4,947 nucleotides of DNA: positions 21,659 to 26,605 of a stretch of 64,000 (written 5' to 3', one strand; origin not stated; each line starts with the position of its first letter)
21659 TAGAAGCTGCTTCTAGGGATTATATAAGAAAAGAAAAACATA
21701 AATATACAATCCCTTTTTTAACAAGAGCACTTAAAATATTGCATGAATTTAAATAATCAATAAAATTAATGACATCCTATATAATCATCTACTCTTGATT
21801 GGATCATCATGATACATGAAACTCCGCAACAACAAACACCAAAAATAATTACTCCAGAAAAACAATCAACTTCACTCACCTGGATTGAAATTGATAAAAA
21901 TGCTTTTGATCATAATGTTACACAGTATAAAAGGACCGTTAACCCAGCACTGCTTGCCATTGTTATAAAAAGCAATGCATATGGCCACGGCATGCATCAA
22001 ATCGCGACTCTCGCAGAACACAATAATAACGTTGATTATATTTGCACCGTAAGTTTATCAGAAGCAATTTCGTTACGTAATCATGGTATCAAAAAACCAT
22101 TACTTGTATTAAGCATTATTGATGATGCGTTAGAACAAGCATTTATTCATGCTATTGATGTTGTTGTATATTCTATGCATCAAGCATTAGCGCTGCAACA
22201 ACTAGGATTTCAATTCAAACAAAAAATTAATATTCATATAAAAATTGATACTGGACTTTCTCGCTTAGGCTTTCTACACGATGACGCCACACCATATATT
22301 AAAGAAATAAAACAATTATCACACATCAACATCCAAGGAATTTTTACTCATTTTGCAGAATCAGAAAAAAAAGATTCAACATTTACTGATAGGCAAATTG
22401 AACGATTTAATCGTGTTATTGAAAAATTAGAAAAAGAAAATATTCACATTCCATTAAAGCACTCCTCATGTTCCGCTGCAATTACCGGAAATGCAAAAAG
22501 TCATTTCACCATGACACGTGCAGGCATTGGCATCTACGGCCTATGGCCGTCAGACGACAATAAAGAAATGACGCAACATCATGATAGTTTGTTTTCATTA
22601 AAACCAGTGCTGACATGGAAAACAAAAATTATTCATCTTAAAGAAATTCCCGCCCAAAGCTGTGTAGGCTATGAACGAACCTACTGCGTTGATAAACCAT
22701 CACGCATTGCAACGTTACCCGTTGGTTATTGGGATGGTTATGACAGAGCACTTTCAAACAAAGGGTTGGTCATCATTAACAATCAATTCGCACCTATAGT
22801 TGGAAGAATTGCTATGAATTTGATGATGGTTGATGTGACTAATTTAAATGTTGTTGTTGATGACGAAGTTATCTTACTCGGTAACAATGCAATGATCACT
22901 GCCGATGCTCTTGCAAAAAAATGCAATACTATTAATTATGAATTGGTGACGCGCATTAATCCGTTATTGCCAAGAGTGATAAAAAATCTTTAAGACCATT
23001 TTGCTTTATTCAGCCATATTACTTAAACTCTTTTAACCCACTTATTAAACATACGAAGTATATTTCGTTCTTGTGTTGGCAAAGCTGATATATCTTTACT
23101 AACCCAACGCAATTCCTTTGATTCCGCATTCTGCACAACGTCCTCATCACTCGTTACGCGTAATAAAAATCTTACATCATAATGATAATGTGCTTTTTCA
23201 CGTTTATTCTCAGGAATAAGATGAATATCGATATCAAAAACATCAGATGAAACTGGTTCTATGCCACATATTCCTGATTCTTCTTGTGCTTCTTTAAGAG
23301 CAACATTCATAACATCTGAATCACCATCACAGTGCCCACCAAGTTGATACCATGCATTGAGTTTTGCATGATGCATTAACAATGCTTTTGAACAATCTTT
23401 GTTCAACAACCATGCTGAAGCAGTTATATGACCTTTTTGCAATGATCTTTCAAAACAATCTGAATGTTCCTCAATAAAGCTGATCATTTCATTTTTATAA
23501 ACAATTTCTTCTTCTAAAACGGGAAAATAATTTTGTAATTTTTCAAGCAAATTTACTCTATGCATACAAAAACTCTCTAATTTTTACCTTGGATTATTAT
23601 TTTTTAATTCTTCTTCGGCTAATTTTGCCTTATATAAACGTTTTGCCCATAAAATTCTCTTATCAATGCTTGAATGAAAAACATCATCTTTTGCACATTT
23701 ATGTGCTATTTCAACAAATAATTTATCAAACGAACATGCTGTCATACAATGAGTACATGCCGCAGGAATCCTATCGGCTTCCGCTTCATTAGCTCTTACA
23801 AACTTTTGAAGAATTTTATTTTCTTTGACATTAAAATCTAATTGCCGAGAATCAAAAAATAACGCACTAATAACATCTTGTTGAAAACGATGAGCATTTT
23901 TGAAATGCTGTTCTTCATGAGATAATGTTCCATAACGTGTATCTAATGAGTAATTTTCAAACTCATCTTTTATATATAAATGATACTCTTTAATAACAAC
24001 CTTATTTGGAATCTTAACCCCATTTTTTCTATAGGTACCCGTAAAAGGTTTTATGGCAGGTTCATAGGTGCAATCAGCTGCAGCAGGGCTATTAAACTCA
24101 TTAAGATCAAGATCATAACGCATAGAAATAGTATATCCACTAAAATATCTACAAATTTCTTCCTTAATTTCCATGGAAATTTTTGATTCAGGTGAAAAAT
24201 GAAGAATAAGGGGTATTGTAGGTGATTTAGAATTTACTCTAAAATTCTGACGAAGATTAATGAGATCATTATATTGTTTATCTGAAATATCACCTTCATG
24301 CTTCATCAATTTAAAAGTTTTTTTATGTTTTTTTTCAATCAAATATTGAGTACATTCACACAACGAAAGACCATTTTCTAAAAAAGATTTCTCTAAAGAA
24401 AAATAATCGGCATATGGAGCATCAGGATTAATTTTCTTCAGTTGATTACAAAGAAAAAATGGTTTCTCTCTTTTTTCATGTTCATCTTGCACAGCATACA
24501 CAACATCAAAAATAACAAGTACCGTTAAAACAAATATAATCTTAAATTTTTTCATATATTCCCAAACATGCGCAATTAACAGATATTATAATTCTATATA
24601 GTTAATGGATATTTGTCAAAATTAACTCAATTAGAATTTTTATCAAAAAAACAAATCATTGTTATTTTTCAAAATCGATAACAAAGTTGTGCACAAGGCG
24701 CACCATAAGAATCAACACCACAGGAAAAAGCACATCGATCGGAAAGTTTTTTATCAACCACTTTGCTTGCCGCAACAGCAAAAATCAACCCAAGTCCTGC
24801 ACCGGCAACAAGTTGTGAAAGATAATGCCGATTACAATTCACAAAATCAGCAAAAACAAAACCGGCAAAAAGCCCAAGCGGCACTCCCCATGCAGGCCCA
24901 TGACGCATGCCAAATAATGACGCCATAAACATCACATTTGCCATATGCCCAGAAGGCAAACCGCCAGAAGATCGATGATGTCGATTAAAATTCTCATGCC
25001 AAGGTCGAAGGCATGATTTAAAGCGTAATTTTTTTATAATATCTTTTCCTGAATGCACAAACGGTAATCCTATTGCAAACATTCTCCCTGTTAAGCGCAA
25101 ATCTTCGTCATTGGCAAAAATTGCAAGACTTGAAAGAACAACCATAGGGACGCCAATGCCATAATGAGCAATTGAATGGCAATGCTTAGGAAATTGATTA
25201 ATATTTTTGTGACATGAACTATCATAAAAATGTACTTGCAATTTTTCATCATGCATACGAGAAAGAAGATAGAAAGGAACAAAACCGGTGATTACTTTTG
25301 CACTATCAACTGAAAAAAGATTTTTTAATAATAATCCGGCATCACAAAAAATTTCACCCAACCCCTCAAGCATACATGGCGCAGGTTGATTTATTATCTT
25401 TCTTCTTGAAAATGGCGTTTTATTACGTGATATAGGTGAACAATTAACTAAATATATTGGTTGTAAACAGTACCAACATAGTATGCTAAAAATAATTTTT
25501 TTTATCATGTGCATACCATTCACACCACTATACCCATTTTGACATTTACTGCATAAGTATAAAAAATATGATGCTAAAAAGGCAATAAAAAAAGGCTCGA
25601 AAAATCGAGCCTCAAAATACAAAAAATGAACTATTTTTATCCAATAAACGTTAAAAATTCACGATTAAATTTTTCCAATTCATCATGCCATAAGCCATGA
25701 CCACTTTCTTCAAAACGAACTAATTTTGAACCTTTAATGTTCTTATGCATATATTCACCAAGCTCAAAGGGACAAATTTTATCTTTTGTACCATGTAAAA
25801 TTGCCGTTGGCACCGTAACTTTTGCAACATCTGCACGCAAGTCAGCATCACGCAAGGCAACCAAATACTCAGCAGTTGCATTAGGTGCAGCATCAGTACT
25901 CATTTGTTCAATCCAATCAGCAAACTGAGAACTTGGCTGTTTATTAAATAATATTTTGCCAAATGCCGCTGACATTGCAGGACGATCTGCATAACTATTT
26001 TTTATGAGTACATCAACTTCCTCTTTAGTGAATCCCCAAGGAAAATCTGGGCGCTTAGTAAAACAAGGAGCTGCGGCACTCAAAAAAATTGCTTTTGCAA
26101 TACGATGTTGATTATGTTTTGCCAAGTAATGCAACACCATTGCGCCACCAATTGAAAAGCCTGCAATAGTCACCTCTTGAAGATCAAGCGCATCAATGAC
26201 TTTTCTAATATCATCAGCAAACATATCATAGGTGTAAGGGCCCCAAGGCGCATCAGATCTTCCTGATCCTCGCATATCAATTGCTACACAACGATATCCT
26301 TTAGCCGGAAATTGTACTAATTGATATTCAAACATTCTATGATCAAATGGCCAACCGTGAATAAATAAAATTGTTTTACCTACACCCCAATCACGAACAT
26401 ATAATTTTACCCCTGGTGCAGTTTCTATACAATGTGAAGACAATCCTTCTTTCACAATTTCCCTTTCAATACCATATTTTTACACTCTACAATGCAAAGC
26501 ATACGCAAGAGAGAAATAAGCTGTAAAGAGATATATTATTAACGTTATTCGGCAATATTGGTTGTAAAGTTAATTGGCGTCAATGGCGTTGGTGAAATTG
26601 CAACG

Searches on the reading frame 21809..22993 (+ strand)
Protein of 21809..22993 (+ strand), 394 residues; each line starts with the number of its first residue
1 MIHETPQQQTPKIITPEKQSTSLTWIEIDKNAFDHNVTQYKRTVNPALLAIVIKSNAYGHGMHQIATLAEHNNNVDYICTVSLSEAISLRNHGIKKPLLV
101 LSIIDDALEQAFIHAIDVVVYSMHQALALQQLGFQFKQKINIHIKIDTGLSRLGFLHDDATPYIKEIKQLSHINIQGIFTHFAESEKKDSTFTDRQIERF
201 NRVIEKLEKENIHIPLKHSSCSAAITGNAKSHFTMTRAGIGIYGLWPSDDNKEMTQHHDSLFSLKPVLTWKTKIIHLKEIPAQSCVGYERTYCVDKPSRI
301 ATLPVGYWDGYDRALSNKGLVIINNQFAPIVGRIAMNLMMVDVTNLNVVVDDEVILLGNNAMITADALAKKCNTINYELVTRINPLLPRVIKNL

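Call 50: search_protein_families(library=pfam, proteins=[window:21809-22993:+], max_evalue=0.001)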
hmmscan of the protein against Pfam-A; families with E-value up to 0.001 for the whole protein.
window:21809-22993:+ (394 aa): 2 families
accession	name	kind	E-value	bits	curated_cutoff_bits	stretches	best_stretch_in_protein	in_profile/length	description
PF01168.26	Ala_racemase_N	-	2.3e-59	201.2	24.1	1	28-245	1-218/220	Alanine racemase, N-terminal domain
PF00842.27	Ala_racemase_C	-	4.1e-42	143.2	25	1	267-390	1-126/127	Alanine racemase, C-terminal domain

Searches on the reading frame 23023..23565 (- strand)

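Call 50: search_protein_families(library=pfam, proteins=[window:23023-23565:-], max_evalue=0.001)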
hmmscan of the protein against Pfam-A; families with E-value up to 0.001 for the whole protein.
window:23023-23565:- (180 aa): 1 family
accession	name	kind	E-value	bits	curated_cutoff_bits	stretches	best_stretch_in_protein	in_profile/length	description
PF00293.34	NUDIX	-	1.6e-07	31.8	21.1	1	46-160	3-118/134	NUDIX domain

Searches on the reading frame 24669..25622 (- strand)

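Call 50: search_protein_families(library=pfam, proteins=[window:24669-25622:-], max_evalue=0.001)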
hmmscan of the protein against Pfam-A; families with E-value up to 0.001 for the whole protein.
window:24669-25622:- (317 aa): 1 family
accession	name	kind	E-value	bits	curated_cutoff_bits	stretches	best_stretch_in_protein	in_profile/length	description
PF01569.27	PAP2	-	1.4e-06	28.6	27.2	1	206-292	27-128/130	PAP2 superfamily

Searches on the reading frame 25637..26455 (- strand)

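Call 50: search_protein_families(library=pfam, proteins=[window:25637-26455:-], max_evalue=0.001)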
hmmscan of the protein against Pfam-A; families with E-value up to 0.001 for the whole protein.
window:25637-26455:- (272 aa): 10 families
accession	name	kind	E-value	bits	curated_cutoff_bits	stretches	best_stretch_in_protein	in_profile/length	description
PF00561.26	Abhydrolase_1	-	1.2e-32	114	25.8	1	28-134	2-103/245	alpha/beta hydrolase fold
PF12697.13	Abhydrolase_6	-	4e-23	83.7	26.3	1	29-259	1-210/217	Alpha/beta hydrolase family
PF12146.15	Hydrolase_4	-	2.3e-20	73.4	27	1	27-258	5-237/239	Serine aminopeptidase, S33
PF02230.22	Abhydrolase_2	-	7.2e-09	36.2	23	1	90-155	102-163/217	Phospholipase/Carboxylesterase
PF00326.27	Peptidase_S9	-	4.1e-07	30.1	22.6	0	45-116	6-87/213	Prolyl oligopeptidase family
PF02129.25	Peptidase_S15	-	1.9e-05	24.9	23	1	49-227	47-235/262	X-Pro dipeptidyl-peptidase (S15 family)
PF06821.19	Ser_hydrolase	-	4.1e-05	24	22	0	78-130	41-93/172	Serine hydrolase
PF03959.19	FSH1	-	7.4e-05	23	21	0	76-253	82-199/211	Serine hydrolase (FSH1)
PF08386.16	Abhydrolase_4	-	0.00022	21.7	21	1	210-256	30-76/103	TAP-like protein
PF03096.20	Ndr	-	0.00077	18.7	23.3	1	75-226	81-231/283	Ndr family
